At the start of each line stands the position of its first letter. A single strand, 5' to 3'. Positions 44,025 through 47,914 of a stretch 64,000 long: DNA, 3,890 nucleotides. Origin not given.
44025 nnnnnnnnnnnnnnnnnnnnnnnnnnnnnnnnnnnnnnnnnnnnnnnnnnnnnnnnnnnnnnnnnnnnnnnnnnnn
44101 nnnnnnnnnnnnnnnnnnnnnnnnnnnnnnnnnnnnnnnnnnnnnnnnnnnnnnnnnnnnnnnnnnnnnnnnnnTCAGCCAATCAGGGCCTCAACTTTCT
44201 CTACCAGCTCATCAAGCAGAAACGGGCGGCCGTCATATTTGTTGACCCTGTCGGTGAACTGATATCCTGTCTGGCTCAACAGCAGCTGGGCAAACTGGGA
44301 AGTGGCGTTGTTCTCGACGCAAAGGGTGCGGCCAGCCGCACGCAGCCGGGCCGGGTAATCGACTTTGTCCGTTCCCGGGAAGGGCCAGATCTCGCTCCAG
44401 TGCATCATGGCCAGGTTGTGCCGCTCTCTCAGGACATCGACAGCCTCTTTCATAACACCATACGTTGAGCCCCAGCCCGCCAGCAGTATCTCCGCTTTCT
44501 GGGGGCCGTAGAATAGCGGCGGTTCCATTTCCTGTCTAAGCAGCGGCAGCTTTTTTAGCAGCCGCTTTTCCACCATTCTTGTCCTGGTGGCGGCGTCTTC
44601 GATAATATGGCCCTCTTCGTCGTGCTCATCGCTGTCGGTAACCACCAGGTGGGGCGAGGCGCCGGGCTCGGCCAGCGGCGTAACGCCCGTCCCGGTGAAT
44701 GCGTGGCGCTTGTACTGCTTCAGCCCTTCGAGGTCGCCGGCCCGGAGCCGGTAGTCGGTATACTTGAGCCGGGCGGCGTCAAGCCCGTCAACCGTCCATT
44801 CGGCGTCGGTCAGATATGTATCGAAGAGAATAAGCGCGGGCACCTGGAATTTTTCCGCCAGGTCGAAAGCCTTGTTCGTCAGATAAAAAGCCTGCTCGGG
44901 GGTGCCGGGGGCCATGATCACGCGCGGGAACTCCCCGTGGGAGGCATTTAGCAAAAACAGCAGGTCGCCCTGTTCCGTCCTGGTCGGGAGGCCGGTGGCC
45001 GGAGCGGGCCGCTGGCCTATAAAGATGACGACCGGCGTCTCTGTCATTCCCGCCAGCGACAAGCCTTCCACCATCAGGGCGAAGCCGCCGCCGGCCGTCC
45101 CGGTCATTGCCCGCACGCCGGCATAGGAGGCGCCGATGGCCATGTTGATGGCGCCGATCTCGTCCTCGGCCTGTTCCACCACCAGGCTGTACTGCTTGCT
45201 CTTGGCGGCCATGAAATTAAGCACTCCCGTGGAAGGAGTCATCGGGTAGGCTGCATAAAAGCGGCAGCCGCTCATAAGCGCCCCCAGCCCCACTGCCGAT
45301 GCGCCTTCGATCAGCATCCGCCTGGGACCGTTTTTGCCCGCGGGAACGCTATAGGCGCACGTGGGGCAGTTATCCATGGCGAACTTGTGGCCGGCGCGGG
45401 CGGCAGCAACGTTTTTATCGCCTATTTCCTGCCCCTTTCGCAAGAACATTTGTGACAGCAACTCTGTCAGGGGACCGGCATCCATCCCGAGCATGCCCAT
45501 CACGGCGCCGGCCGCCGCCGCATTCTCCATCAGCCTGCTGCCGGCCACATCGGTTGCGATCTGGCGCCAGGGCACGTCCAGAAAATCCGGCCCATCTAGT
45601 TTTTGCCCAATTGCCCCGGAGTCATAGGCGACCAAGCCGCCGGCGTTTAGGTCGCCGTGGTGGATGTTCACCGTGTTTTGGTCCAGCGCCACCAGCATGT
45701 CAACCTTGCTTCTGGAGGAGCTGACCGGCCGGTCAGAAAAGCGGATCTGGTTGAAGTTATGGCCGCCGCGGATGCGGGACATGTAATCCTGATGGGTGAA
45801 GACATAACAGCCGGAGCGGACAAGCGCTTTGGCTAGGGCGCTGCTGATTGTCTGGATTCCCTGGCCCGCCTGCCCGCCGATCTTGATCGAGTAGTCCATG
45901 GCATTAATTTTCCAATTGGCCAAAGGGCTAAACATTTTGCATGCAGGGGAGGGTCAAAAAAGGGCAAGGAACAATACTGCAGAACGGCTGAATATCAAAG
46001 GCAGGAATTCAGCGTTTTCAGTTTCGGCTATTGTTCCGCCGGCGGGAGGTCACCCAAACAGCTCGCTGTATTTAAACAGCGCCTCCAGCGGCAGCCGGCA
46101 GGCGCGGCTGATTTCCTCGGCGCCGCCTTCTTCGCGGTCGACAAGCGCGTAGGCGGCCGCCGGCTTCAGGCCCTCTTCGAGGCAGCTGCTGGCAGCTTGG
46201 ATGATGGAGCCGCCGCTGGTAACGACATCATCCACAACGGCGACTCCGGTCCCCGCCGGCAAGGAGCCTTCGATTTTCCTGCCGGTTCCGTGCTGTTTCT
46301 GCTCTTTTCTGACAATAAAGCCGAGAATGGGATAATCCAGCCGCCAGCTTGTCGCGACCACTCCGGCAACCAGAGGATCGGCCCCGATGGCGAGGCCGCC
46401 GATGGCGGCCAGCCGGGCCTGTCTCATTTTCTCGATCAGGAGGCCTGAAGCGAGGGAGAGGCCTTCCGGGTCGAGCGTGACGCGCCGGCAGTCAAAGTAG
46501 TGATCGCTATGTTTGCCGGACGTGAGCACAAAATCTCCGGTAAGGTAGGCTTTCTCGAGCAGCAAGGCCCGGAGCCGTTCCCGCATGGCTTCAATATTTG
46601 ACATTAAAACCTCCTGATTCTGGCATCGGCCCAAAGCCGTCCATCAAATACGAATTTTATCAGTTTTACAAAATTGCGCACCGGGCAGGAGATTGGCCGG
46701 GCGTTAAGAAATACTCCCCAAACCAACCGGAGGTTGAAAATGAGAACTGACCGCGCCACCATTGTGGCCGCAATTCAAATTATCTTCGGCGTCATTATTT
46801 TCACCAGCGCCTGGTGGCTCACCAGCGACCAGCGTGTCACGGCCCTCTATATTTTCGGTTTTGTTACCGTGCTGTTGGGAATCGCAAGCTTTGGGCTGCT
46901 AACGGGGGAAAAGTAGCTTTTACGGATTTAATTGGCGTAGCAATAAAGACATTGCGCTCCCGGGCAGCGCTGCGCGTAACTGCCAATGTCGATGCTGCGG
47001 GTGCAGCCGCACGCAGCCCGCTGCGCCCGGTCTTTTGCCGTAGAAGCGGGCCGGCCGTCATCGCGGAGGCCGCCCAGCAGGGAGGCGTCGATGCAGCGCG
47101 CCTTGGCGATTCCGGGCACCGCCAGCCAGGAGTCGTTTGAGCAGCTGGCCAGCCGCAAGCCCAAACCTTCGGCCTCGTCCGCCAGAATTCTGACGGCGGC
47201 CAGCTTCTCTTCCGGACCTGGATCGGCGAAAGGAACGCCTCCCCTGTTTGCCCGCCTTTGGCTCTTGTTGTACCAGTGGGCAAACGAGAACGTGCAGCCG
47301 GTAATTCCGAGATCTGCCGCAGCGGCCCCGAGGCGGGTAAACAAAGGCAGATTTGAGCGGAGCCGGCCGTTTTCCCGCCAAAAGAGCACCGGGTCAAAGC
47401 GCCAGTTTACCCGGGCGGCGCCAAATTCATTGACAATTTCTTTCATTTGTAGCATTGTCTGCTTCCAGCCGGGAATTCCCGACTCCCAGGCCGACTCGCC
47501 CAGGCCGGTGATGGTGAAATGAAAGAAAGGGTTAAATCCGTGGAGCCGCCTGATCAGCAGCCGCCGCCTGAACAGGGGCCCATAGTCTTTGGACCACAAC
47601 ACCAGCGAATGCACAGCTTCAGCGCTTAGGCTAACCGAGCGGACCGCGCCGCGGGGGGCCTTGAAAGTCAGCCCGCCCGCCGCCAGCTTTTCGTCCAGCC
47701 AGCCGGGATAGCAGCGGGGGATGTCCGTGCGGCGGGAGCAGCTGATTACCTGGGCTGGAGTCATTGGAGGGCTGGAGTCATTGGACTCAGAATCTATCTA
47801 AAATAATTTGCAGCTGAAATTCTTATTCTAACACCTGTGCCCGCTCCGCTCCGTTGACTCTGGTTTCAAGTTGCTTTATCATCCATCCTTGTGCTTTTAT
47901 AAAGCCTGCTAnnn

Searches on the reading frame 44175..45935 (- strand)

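Call 37: search_protein_families(library=pfam, proteins=[window:44175-45935:-], max_evalue=0.00001)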
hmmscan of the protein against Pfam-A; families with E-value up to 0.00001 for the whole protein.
window:44175-45935:- (586 aa): 2 families
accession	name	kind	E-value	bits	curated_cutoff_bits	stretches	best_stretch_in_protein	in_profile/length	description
PF01855.24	POR_N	-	6.8e-55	186.8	27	1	218-456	2-230/231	Pyruvate flavodoxin/ferredoxin oxidoreductase, thiamine diP-bdg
PF01558.24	POR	-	1.3e-37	130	27.4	1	23-183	1-172/173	Pyruvate ferredoxin/flavodoxin oxidoreductase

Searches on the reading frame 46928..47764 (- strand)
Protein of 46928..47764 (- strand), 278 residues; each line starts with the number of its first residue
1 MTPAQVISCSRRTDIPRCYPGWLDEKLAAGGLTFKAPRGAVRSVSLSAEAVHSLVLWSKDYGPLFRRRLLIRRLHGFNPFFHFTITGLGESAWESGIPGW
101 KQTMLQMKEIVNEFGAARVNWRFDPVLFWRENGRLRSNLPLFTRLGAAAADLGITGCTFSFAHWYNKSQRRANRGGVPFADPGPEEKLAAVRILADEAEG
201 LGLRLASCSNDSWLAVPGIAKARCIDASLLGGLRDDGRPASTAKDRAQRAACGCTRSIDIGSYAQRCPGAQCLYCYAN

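Call 38: search_protein_families(library=pfam, proteins=[window:46928-47764:-], max_evalue=0.00001)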
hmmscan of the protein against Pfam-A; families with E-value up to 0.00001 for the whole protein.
window:46928-47764:- (278 aa): 1 family
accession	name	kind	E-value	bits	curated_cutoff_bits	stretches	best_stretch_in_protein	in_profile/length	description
PF08902.16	DUF1848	-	3.5e-57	194.6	30.5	1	6-277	1-262/262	Domain of unknown function (DUF1848)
